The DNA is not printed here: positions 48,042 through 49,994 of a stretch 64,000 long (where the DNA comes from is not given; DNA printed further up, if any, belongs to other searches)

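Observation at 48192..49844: Rhomboid-like pseudoprotease fused to a TPR-like domain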

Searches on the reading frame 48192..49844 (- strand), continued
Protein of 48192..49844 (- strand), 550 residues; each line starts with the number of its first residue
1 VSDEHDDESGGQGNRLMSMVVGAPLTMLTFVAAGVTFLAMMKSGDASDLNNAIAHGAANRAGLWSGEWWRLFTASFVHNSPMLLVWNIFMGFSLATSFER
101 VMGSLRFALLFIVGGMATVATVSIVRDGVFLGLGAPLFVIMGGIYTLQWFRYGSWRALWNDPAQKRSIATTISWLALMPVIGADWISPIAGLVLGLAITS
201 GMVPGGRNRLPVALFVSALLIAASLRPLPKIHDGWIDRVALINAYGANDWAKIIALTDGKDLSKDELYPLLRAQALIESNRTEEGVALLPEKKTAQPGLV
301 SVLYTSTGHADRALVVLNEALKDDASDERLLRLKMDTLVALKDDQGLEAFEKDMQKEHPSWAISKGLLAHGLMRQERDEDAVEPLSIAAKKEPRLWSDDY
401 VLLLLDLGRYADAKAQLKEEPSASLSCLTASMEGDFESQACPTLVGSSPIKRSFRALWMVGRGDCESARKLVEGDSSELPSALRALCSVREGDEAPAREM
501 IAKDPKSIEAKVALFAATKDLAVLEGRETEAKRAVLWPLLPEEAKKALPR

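Call 42: fold_search(model_id=the predicted structure, library=pdb)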
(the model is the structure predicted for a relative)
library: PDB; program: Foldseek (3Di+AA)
matches with E <= 10: 1038; with E <= 0.001: 0
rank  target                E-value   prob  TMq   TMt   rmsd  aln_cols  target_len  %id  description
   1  3fp3                  1.0e-03  1.00  0.25  0.27  31.3       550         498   13  Crystal structure of Tom71 (released 2009-07-28)
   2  8chy                  1.2e-03  1.00  0.21  0.36  12.5       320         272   15  Crystal structure of an 8-repeat consensus TPR superhelix with Zinc. (released 2024-02-21)
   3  8sxf_C                1.4e-03  1.00  0.26  0.27  20.1       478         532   14  The C-terminal protease CtpA-LbcA complex of pseudomonas aeruginosa with the TPR at the high position (released 2024-03-06)
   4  5dse_C                2.0e-03  1.00  0.39  0.32  20.5       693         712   10  Crystal Structure of the TTC7B/Hyccin Complex (released 2015-12-02)
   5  9qhb                  3.4e-03  1.00  0.28  0.50   9.8       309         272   13  Crystal structure of 16-repeat CTPR protein with eliminated coordination sites (released 2025-10-22)
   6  7rqf_A                3.8e-03  1.00  0.29  0.30  26.6       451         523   17  Crystal Structure of LbcA (lipoprotein binding partner of CtpA) of Pseudomonas aeruginosa (released 2022-04-27)
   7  9kfx_A                4.3e-03  1.00  0.32  0.30  16.7       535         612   11  Crystal structure of synthetic PPR-DYW in complex with target RNA (released 2025-11-12)
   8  9xy4_A                5.0e-03  1.00  0.26  0.33   3.2       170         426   16  Zymogen ADAM17- iRhom1 Cytoplasmic Deletion (370) Complex Bound by the MEDI3622 Fab (released 2026-04-01)
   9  3lca_A                5.0e-03  1.00  0.23  0.26  31.3       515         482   14  Structure of Tom71 complexed with Hsp70 Ssa1 C terminal tail indicating conformational plasticity (released 2010-12-22)
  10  3hym_L                5.3e-03  1.00  0.33  0.55   8.2       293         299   13  Insights into Anaphase Promoting Complex TPR subdomain assembly from a CDC26-APC6 structure (released 2009-08-11)
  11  5dse_A                5.3e-03  1.00  0.38  0.39  14.2       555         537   14  Crystal Structure of the TTC7B/Hyccin Complex (released 2015-12-02)
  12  1w3b_B                5.6e-03  1.00  0.27  0.37  10.7       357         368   13  The superhelical TPR domain of O-linked GlcNAc transferase reveals structural similarities to importin alpha. (released 2004-09-09)
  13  2xpi_A                6.0e-03  1.00  0.36  0.38  17.2       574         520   10  Crystal structure of APC/C hetero-tetramer Cut9-Hcn1 (released 2011-03-30)
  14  9qhc_B                6.2e-03  1.00  0.27  0.46  13.5       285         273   18  Crystal structure of 8-repeat CTPR protein with eliminated coordination sites (released 2025-10-22)
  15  2y4t_B                6.9e-03  1.00  0.23  0.28  21.0       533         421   13  Crystal structure of the human co-chaperone P58(IPK) (released 2011-08-10)
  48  5f5k_A                2.9e-02  1.00  0.26  0.75   3.7       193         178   22  E.Coli GlpG Y205F mutant complexed with aldehyde inhibitor in DMPC/CHAPSO bicelle (released 2016-02-10)
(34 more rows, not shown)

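Call 44: find_related_loci(query=window:48192-49844:-, collection=metagenome_contigs, flank=6000)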
Query window:48192-49844:- (550 aa) in metagenome_contigs; peptide patterns used: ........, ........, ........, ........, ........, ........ (x = any residue, [..] = any of these).
79 stretches matched a pattern, but none encodes a relative of the query by tblastn (E <= 1e-3).

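Call 45: find_related_loci(query=A1, collection=metagenome_contigs, flank=5000)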
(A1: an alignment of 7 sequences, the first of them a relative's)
Query A1 (550 aa) in metagenome_contigs; peptide patterns used: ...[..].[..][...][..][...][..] (x = any residue, [..] = any of these).
600 stretches matched a pattern (row limit reached: there are more); 379 encode a relative of the query (tblastn E <= 1e-3); the best 80 are kept; 80 distinct loci.
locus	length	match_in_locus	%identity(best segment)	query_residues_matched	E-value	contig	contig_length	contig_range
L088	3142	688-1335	38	23-238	2e-32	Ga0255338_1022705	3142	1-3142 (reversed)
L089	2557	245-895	35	23-232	4e-29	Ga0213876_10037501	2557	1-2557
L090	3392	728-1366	36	23-229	2e-28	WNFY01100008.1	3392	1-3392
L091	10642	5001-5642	36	23-229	1e-27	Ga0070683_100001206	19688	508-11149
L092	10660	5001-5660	32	16-232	5e-27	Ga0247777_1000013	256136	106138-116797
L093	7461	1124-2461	27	23-449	8e-26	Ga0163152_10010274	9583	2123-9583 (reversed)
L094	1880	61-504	33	24-172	2e-12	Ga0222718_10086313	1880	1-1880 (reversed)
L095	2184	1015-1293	33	61-152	7e-12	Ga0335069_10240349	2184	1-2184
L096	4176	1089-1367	37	24-116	3e-11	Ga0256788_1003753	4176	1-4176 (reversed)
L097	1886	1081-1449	28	35-154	4e-11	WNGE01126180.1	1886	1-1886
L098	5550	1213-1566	31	24-142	5e-11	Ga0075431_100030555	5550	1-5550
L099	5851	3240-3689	30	11-152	8e-11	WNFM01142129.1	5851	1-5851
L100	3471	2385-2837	28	9-152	8e-11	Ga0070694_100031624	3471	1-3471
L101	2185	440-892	28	9-152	7e-11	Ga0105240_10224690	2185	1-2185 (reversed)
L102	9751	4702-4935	38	65-142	1e-10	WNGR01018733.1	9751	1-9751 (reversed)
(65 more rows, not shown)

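Call 64: find_encoding_contigs(protein=P0035, flank=5000, max_places=2)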
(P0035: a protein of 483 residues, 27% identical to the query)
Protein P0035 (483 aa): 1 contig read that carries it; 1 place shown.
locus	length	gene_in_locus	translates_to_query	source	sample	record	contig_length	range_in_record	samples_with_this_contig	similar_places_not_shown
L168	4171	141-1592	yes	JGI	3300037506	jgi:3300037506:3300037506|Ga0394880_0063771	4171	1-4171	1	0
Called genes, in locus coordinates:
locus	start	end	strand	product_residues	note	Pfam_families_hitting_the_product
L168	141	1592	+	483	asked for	-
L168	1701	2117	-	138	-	PF08818:DUF1801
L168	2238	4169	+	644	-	?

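Call 65: find_encoding_contigs(protein=P0136, flank=5000, max_places=2)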
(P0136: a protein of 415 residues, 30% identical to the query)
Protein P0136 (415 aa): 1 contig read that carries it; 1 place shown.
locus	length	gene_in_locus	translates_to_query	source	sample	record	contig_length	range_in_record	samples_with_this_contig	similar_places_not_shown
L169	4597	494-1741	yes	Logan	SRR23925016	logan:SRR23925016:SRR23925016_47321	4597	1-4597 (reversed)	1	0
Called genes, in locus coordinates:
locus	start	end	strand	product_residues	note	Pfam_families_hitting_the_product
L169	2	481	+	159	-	?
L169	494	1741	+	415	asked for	PF01694:Rhomboid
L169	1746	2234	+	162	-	PF00383:dCMP_cyt_deam_1, PF14437:MafB19-deam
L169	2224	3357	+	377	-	PF11187:Mbeg1-like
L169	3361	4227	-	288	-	PF11858:DUF3378, PF01351:RNase_HII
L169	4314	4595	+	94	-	?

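Call 72: find_homologous_proteins(query=P0002, max_evalue=1e-30)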
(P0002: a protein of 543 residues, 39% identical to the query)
Query P0002 (543 aa): 53 proteins with E <= 1e-30 among 8000 candidates.
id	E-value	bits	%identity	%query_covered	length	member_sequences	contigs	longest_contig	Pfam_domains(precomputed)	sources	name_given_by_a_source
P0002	0.0e+0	1228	100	100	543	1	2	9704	PF14559.13,PF01694.29,PF13424.13,PF13432.13,PF13428.13,PF07719.24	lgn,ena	-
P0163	2.8e-267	906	74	98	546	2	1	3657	PF07721.21,PF14559.13,PF01694.29,PF12895.14,PF13424.13,PF13432.13,PF13428.13,PF13429.13,PF07719.24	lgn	-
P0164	3.8e-264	895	74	98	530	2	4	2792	PF14559.13,PF01694.29,PF13424.13,PF13432.13,PF13428.13,PF07719.24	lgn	-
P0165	1.3e-196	672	59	98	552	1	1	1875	PF14559.13,PF01694.29,PF13428.13,PF07719.24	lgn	-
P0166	6.1e-169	581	55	98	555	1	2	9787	PF14559.13,PF01694.29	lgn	-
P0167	1.3e-155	537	50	96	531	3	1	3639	PF01694.29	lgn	-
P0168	2.8e-115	404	43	97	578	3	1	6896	PF14559.13,PF25062.2,PF01694.29,PF07719.24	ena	-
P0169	7.0e-110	386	43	98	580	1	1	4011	PF14559.13,PF01694.29,PF13432.13,PF07719.24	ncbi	-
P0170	1.3e-107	379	46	74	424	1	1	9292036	PF01694.29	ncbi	-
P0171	8.9e-105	369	41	99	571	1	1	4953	PF14559.13,PF01694.29,PF13428.13,PF07719.24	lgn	-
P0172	1.8e-104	368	41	98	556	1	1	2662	PF14559.13,PF25062.2,PF01694.29,PF12895.14,PF13428.13,PF07719.24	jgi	jgi:membrane associated rhomboid family serine protease/tetratricopeptide (TPR) repeat protein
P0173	3.0e-104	368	41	97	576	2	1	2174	PF01694.29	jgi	-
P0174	2.6e-103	364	45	76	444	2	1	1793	PF01694.29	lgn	-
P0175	4.2e-101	357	40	98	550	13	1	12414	PF01694.29,PF13432.13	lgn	-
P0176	3.1e-100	354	40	94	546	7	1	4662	PF14559.13,PF01694.29,PF13432.13,PF13428.13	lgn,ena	-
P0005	5.3e-99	350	46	68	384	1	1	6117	PF01694.29,PF13428.13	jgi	jgi:membrane associated rhomboid family serine protease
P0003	9.1e-99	349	39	95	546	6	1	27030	PF14559.13,PF01694.29,PF13432.13,PF09295.17,PF13428.13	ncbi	-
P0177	4.2e-98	347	41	97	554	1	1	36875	PF14559.13,PF01694.29,PF13428.13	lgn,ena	-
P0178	2.0e-96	342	40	97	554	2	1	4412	PF14559.13,PF01694.29,PF13428.13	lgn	-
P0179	1.4e-90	322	38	94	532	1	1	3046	PF14559.13,PF01694.29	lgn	-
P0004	5.8e-89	317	37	99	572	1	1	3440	PF01694.29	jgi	jgi:membrane associated rhomboid family serine protease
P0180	6.6e-87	310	43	76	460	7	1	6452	PF14559.13,PF01694.29,PF13432.13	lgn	-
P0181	3.5e-78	281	41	72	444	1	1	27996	PF01694.29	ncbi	-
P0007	1.3e-74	270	51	46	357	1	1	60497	PF01694.29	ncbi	ncbi:MAG: rhomboid family intramembrane serine protease, partial [Myxococcota bacterium]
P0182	1.4e-70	256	37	87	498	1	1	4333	PF14559.13,PF25062.2,PF01694.29,PF13428.13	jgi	jgi:tetratricopeptide (TPR) repeat protein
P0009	5.8e-67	244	37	70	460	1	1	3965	PF13431.13,PF13428.13,PF14559.13,PF01694.29,PF13371.13,PF00515.35,PF12895.14,PF13424.13,PF13432.13,PF13181.13,PF07719.24,PF13174.13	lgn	-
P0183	7.6e-66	241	37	85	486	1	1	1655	PF14559.13,PF01694.29,PF13429.13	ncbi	ncbi:MAG TPA: rhomboid family intramembrane serine protease, partial [Archangium sp.]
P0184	8.9e-63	231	41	62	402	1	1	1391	PF01694.29,PF13371.13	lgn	-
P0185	3.9e-61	225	43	58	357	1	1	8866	PF01694.29,PF00515.35,PF07719.24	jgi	jgi:rhomboid protease GluP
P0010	3.0e-60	222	40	64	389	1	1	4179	PF01694.29,PF07719.24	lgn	-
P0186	6.4e-59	218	50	39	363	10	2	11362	PF01694.29,PF00515.35,PF13432.13,PF13428.13,PF07719.24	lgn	-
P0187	7.0e-59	218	43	59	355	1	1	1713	PF01694.29,PF00515.35,PF07719.24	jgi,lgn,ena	-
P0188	1.5e-58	217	47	41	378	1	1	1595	PF01694.29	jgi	-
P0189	3.6e-58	215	50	39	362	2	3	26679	PF01694.29,PF13432.13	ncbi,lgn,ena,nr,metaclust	ncbi:MAG TPA: rhomboid family intramembrane serine protease [Polyangia bacterium]|nr:rhomboid family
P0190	6.1e-58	215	52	39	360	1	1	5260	PF01694.29,PF00515.35,PF13432.13,PF07719.24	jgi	-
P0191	3.4e-57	212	44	50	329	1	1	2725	PF01694.29,PF13432.13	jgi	jgi:rhomboid protease GluP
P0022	4.6e-57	212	41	57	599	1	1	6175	PF14559.13,PF01694.29,PF13371.13,PF00515.35,PF13432.13,PF13428.13,PF13181.13,PF07719.24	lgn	-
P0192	2.4e-56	209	48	42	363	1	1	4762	PF01694.29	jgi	jgi:membrane associated rhomboid family serine protease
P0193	2.8e-56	209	48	41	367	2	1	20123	PF01694.29,PF13432.13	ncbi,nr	ncbi:MAG TPA: rhomboid family intramembrane serine protease [Polyangia bacterium]|nr:rhomboid family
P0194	1.1e-55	207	45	45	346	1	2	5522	PF01694.29,PF00515.35,PF13432.13,PF07719.24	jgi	jgi:rhomboid protease GluP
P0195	2.6e-55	206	46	46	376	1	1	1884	PF01694.29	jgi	-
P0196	5.2e-54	202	49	40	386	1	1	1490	PF01694.29,PF13371.13,PF13432.13,PF07719.24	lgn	-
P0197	3.0e-50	189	46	36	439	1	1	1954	PF01694.29,PF08238.19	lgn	-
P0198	1.5e-46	177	42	51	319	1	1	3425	PF01694.29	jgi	jgi:membrane associated rhomboid family serine protease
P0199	1.8e-46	177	40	55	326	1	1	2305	PF01694.29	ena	-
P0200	1.1e-42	164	35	61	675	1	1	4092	PF14559.13,PF13431.13,PF01694.29,PF13414.13,PF13371.13,PF00515.35,PF13432.13,PF13428.13,PF13181.13,PF07719.24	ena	-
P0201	2.0e-39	154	38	55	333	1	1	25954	PF01694.29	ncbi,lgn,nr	ncbi:MAG: rhomboid family serine protease [Labilithrix sp.]|nr:rhomboid family serine protease [Labi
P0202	3.3e-39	153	42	39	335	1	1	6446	PF01694.29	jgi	jgi:rhomboid protease GluP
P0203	6.2e-37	145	44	34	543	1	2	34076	PF13431.13,PF01694.29,PF13414.13,PF13371.13,PF00515.35,PF13428.13,PF07719.24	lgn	-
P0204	9.0e-34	135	42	34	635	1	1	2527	PF14559.13,PF13431.13,PF01694.29,PF13414.13,PF13371.13,PF00515.35,PF13432.13,PF13428.13,PF13181.13,PF07719.24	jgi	jgi:membrane associated rhomboid family serine protease/Tfp pilus assembly protein PilF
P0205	9.7e-34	135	42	43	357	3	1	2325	PF01694.29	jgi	jgi:membrane associated rhomboid family serine protease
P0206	7.7e-33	132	45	30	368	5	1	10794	PF01694.29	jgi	jgi:membrane associated rhomboid family serine protease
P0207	1.3e-32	131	33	58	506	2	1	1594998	PF14559.13,PF13431.13,PF01694.29,PF13414.13,PF13371.13,PF00515.35,PF13424.13,PF21033.5,PF13428.13,PF13181.13,PF07719.24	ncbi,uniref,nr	ncbi:rhomboid family intramembrane serine protease [Halobacillus yeomjeoni]|uniref:Rhomboid family i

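Call 74: find_encoding_contigs(protein=P0166, flank=8000, max_places=2)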
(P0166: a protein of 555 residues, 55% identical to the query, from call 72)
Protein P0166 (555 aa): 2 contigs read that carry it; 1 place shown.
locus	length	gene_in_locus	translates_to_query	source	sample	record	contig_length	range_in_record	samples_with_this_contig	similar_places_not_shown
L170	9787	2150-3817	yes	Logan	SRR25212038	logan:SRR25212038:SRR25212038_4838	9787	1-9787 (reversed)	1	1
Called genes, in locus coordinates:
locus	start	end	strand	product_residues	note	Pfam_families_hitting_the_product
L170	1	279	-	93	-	?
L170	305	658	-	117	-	-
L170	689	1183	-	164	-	PF13801:Metal_resist, PF07813:LTXXQ (weak)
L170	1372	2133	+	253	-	PF14080:DUF4261 (weak)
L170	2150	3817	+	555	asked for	PF01694:Rhomboid, PF14559:TPR_19 (faint)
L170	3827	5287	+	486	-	PF03441:FAD_binding_7 (weak)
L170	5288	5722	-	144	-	-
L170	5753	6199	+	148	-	PF02580:Tyr_Deacylase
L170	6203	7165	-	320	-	PF01075:Glyco_transf_9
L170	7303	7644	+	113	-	-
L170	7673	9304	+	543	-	PF04244:DPRP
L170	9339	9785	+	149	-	?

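Call 75: find_encoding_contigs(protein=P0167, flank=8000, max_places=2)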
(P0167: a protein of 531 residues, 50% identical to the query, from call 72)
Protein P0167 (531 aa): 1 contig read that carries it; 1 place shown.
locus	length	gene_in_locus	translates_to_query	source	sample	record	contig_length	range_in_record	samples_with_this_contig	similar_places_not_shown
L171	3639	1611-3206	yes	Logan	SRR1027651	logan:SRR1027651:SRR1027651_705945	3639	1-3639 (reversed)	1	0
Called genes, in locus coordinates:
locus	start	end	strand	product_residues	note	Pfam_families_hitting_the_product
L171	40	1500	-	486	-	PF04055:Radical_SAM, PF00578:AhpC-TSA, PF08534:Redoxin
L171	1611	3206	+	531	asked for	PF01694:Rhomboid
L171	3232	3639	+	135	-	PF13301:DUF4079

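Call 76: find_encoding_contigs(protein=P0168, flank=8000, max_places=2)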
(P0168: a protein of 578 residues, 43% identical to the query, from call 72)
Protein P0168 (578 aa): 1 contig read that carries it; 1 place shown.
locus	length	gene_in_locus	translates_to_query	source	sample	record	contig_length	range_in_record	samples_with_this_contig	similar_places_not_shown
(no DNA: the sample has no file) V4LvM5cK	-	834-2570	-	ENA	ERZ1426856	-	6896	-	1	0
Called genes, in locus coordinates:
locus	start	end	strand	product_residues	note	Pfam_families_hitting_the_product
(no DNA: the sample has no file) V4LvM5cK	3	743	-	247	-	?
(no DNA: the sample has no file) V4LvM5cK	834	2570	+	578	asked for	PF01694:Rhomboid, PF14559:TPR_19 (faint), PF25062:ARM_TT21_N (faint), PF07719:TPR_2 (faint)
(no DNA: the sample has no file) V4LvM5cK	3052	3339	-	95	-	-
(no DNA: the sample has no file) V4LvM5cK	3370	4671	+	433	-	PF01594:AI-2E_transport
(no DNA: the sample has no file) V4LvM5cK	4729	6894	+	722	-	?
